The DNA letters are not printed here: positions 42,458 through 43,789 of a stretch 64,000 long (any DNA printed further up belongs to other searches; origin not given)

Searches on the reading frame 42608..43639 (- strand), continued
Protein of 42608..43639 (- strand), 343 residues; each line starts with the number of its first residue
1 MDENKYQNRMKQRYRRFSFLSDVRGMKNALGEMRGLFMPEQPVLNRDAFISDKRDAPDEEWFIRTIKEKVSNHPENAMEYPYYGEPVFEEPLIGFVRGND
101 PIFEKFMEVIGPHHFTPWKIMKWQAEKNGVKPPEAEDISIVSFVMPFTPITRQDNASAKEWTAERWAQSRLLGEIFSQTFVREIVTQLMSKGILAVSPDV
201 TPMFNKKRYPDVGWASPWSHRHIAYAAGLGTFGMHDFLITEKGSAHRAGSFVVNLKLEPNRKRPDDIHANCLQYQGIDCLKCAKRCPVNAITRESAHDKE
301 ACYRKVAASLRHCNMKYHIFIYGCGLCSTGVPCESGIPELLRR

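Call 55: predict_structure(alignment_id=A2)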
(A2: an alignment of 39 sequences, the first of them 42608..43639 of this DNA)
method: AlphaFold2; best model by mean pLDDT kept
length: 343 residues; sequences in the alignment: 39
mean_pLDDT: 73.0   pTM: 0.78
mean pLDDT of the five models: 73.0, 68.2, 67.0, 61.8, 59.8
residues with pLDDT >= 90: 107; 70-90: 95; 50-70: 77; < 50: 64
segments of 3 or more residues with pLDDT < 50: 1-30, 314-343
pLDDT, mean of each block of 10 residues (from residue 1): 37 38 39 57 84 80 97 87 89 96 83 82 94 96 93 72 68 81 93 87 66 70 92 74 84 96 79 71 60 65 59 48 41 34 35
secondary structure, 60 per line:
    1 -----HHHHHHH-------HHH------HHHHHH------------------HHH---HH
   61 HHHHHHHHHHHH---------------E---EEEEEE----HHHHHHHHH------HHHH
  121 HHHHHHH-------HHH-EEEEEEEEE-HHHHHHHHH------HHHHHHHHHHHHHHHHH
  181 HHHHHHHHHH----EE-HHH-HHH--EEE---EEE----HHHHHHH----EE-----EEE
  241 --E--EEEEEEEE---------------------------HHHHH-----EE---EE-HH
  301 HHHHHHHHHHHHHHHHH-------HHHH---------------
elements in order: H6-12 H29-34 H59-72 E92-97 H102-110 H117-127 E139-147 H149-157 H164-190 E207-209 E213-215 H220-226 E238-240 E246-253 H281-285 H299-317 H325-328

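Call 59: fold_search(model_id=the predicted structure, library=pdb)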
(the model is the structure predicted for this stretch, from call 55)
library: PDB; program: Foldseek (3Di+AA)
matches with E <= 10: 79; with E <= 0.001: 26
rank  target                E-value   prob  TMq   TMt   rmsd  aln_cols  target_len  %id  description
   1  5t8y_A                2.3e-05  1.00  0.40  0.37   8.1       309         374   16  Structure of epoxyqueuosine reductase from Bacillus subtilis with the Asp134 catalytic loop swung out of the active si (released 2016-09-28)
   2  5d0b_A                1.4e-04  1.00  0.37  0.34   9.5       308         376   16  Crystal structure of epoxyqueuosine reductase with a tRNA-TYR epoxyqueuosine-modified tRNA stem loop (released 2016-09-28)
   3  8q4h_A                1.4e-04  1.00  0.30  0.22   9.7       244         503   18  a membrane-bound menaquinol:organohalide oxidoreductase complex RDH complex (released 2023-10-18)
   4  5t8y_B                1.7e-04  1.00  0.40  0.38   7.9       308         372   16  Structure of epoxyqueuosine reductase from Bacillus subtilis with the Asp134 catalytic loop swung out of the active si (released 2016-09-28)
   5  5m8x_B                2.6e-04  1.00  0.39  0.32   8.0       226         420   15  PCE reductive dehalogenase from S. multivorans in complex with 2,4,5-trichlorophenol (released 2017-07-12)
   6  5m90_B                2.7e-04  1.00  0.33  0.28   3.8       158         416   16  PCE reductive dehalogenase from S. multivorans in complex with 3,4,5-trifluorophenol (released 2017-07-12)
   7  5m8u_B                2.7e-04  1.00  0.33  0.28   3.8       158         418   16  PCE reductive dehalogenase from S. multivorans in complex with 4-bromophenol (released 2017-07-12)
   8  4ur3_F                3.2e-04  1.00  0.34  0.28   3.9       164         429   16  Crystal structure of the PCE reductive dehalogenase from S. multivorans P2(1) crystal form (released 2014-10-15)
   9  5ma2_B                3.2e-04  1.00  0.33  0.28   3.8       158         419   16  PCE reductive dehalogenase from S. multivorans in complex with 4-iodophenol (released 2017-07-12)
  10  4ur3_A                3.2e-04  1.00  0.33  0.25   4.0       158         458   16  Crystal structure of the PCE reductive dehalogenase from S. multivorans P2(1) crystal form (released 2014-10-15)
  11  4ur0_B                3.4e-04  1.00  0.34  0.27   3.7       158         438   16  Crystal structure of the PCE reductive dehalogenase from S. multivorans in complex with trichloroethene (released 2014-10-15)
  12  5d0a_C                3.6e-04  1.00  0.38  0.35   9.0       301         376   16  Crystal structure of epoxyqueuosine reductase with cleaved RNA stem loop (released 2016-09-28)
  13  5ma1_A                4.1e-04  1.00  0.33  0.28   8.9       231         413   17  PCE reductive dehalogenase from S. multivorans in complex with 2,4,6-trichlorophenol (released 2017-07-12)
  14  4ur3_D                4.3e-04  1.00  0.33  0.27   3.9       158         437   15  Crystal structure of the PCE reductive dehalogenase from S. multivorans P2(1) crystal form (released 2014-10-15)
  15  4ur3_E                4.3e-04  1.00  0.33  0.27   3.8       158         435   16  Crystal structure of the PCE reductive dehalogenase from S. multivorans P2(1) crystal form (released 2014-10-15)
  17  4ur3_C                4.9e-04  1.00  0.28  0.23   5.3       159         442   16  Crystal structure of the PCE reductive dehalogenase from S. multivorans P2(1) crystal form (released 2014-10-15)
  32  4ur3_B                2.8e-03  1.00  0.31  0.25   4.4       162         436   16  Crystal structure of the PCE reductive dehalogenase from S. multivorans P2(1) crystal form (released 2014-10-15)
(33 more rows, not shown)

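Call 63: search_protein_families(library=padloc, proteins=[window:42608-43639:-], max_evalue=0.01)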
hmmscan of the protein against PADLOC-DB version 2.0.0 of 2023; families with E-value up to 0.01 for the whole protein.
window:42608-43639:- (343 aa): 0 families

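Call 76: find_related_loci(query=A2, collection=metagenome_contigs, flank=5000)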
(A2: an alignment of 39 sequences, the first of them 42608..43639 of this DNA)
Query A2 (343 aa) in metagenome_contigs; peptide patterns used: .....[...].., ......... (x = any residue, [..] = any of these).
462 stretches matched a pattern; 388 encode a relative of the query (tblastn E <= 1e-3); the best 80 are kept; 80 distinct loci.
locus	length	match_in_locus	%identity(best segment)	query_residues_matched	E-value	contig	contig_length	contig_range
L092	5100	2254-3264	75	7-343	0e+0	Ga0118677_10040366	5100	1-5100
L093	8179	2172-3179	77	7-342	0e+0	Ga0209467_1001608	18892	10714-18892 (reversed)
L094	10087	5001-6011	75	7-343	0e+0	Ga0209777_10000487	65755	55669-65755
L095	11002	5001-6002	76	10-343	0e+0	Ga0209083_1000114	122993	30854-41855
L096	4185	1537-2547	75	7-343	0e+0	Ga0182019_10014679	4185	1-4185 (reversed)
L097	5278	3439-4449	75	7-343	0e+0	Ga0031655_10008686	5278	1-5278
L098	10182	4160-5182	75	3-343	0e+0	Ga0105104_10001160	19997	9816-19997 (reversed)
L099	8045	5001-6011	75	7-343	0e+0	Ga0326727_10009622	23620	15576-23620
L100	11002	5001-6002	76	10-343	0e+0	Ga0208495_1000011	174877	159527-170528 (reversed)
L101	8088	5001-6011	75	7-343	0e+0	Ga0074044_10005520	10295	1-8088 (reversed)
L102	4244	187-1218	75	2-343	0e+0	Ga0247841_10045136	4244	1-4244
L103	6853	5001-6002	75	10-343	0e+0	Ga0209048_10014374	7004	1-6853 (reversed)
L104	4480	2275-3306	75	2-343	0e+0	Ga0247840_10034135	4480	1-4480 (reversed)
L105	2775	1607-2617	73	7-343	0e+0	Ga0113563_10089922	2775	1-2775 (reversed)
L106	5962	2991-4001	74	7-343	0e+0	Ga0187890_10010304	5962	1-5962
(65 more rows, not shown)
